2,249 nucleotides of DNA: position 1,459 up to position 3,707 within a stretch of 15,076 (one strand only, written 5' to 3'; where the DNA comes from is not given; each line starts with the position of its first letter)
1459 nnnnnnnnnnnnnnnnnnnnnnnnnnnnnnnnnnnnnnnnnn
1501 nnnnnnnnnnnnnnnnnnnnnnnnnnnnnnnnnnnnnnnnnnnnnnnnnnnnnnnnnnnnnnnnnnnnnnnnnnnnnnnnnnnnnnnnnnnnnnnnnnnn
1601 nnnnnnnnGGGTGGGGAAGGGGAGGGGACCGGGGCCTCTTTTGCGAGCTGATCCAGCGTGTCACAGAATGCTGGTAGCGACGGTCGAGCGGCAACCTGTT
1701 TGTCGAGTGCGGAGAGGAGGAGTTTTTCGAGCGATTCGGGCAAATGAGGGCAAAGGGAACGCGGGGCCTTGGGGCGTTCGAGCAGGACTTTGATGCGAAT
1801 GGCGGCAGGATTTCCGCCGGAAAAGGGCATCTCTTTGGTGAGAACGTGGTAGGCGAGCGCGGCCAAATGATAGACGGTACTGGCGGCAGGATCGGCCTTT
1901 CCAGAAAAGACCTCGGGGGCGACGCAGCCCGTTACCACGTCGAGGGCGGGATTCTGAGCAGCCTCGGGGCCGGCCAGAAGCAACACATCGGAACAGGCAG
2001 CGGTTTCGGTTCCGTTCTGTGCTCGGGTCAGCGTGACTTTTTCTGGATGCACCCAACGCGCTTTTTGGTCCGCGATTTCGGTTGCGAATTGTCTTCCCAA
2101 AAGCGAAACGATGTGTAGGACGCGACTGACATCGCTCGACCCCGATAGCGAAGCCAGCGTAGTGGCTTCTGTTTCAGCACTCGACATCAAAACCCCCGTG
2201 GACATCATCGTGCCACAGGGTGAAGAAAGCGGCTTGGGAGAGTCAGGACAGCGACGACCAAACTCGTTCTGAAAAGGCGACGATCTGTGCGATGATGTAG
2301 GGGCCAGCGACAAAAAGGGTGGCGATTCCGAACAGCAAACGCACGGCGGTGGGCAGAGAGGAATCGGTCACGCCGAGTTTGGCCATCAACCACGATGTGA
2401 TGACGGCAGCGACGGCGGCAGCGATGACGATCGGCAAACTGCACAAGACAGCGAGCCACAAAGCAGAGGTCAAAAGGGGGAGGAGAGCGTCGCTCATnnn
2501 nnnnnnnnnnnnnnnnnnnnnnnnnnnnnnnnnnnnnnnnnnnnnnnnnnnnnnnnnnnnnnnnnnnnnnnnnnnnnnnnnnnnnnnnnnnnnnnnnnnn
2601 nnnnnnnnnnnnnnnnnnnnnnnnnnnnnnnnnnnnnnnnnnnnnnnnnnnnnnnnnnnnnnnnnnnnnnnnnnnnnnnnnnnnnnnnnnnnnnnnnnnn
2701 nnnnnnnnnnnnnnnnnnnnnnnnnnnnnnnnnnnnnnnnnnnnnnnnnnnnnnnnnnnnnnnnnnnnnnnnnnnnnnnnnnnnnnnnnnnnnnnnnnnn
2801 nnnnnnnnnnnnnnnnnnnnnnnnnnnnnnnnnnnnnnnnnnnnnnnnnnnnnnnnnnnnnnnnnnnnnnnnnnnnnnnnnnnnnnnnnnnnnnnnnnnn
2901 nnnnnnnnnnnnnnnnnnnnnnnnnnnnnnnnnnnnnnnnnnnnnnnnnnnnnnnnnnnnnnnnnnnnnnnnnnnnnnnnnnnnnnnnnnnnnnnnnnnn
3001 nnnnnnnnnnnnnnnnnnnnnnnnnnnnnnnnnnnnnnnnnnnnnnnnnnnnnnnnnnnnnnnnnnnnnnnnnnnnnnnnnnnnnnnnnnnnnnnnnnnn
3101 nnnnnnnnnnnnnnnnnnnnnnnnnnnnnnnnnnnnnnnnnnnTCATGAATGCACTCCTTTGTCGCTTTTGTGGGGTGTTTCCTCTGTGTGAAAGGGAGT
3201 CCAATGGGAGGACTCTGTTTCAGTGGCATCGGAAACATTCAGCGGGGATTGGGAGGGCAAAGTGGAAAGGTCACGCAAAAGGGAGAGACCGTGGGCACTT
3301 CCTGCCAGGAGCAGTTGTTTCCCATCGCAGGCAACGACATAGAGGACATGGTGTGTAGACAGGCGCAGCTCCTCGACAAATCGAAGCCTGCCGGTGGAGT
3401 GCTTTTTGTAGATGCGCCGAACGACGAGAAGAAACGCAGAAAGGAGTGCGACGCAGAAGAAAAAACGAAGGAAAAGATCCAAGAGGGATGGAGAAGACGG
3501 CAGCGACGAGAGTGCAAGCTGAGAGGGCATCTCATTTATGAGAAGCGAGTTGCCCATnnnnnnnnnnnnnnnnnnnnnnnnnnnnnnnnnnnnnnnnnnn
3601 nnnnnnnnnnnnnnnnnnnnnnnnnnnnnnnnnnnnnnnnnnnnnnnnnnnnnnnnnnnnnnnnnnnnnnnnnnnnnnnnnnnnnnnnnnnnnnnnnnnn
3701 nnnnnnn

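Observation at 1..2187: Bipartite two-TM kinase: an orphan, catalytically dead kinase C-lobe at the N-terminus and a complete Hanks kinase at the C-terminus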

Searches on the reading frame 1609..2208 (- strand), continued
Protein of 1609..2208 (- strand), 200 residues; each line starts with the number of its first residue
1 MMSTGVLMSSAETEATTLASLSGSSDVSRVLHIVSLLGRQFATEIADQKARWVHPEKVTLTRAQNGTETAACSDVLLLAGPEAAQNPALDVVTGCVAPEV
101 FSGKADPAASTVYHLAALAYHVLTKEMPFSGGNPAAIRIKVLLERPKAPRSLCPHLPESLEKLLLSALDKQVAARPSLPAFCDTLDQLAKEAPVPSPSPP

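Call 73: fold_search(model_id=the predicted structure, library=pdb)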
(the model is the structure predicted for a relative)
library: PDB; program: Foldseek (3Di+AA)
matches with E <= 10: 2000; with E <= 0.001: 2000
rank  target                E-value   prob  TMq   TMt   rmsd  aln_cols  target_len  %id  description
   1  6i2p_A                4.6e-22  1.00  0.42  0.77   4.0       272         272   36  Crystal structure of the Mycobacterium tuberculosis PknB kinase domain (L33E mutant) in complex with its substrate Gar (released 2019-05-22)
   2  5u94                  8.9e-22  1.00  0.42  0.81   3.3       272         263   36  Crystal structure of the Mycobacterium tuberculosis PASTA kinase PknB in complex with the potential theraputic kinase in (released 2017-12-20)
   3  6i2p_B                4.8e-21  1.00  0.41  0.79   4.0       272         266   36  Crystal structure of the Mycobacterium tuberculosis PknB kinase domain (L33E mutant) in complex with its substrate Gar (released 2019-05-22)
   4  4eqm_A                6.4e-21  1.00  0.43  0.83   2.6       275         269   28  Structural analysis of Staphylococcus aureus serine/threonine kinase PknB (released 2012-06-27)
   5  4x3f_C                6.4e-21  1.00  0.43  0.82   3.0       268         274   34  Crystal structure of the intracellular domain of the M. tuberculosis Ser/Thr kinase PknA (released 2015-01-21)
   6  3f69_B                6.7e-21  1.00  0.44  0.80   3.8       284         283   34  Crystal structure of the Mycobacterium tuberculosis PknB mutant kinase domain in complex with KT5720 (released 2008-12-02)
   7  2fum_A                7.9e-21  1.00  0.43  0.83   3.6       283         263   35  Catalytic domain of protein kinase PknB from Mycobacterium tuberculosis in complex with mitoxantrone (released 2006-08-01)
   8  6b2p                  8.4e-21  1.00  0.41  0.82   2.6       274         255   35  Dual Inhibition of the Essential Protein Kinases A and B in Mycobacterium tuberculosis (released 2018-02-14)
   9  3oro                  1.0e-20  1.00  0.42  0.79   4.3       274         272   37  Mycobacterium tuberculosis PknB kinase domain L33D mutant (crystal form 4) (released 2010-12-15)
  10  9ymt                  1.1e-20  1.00  0.44  0.83   3.7       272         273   29  Staphylococcus aureus serine/threonine kinase Stk1 with inhibitor GW779439X (released 2026-03-11)
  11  3ort                  1.4e-20  1.00  0.40  0.75   3.8       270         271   35  Mycobacterium tuberculosis PknB kinase domain L33D mutant (crystal form 6) (released 2010-12-15)
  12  1o6y                  2.2e-20  1.00  0.42  0.82   2.7       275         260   35  Catalytic domain of PknB kinase from Mycobacterium tuberculosis (released 2003-01-30)
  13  3orl                  2.2e-20  1.00  0.39  0.75   4.8       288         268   32  Mycobacterium tuberculosis PknB kinase domain L33D mutant (crystal form 3) (released 2010-12-15)
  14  4eqm_D                3.5e-20  1.00  0.43  0.83   2.7       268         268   29  Structural analysis of Staphylococcus aureus serine/threonine kinase PknB (released 2012-06-27)
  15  2fum_C                8.4e-20  1.00  0.41  0.83   2.8       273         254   33  Catalytic domain of protein kinase PknB from Mycobacterium tuberculosis in complex with mitoxantrone (released 2006-08-01)
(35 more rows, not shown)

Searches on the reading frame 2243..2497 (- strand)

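Call 6: search_protein_families(library=pfam, proteins=[window:2243-2497:-], max_evalue=0.1)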
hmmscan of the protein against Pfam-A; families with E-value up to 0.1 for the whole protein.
window:2243-2497:- (84 aa): 1 family
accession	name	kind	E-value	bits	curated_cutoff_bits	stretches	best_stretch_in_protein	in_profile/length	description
PF01313.24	Bac_export_3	-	4e-09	36.7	25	1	7-76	4-73/74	Bacterial export proteins, family 3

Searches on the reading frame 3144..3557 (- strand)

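Call 6: search_protein_families(library=pfam, proteins=[window:3144-3557:-], max_evalue=0.1)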
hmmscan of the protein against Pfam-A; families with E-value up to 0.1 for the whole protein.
window:3144-3557:- (137 aa): 1 family
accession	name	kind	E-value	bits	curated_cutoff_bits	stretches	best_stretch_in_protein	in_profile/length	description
PF04347.18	FliO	-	1.7e-07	31.7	22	1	46-115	3-79/91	Flagellar biosynthesis protein, FliO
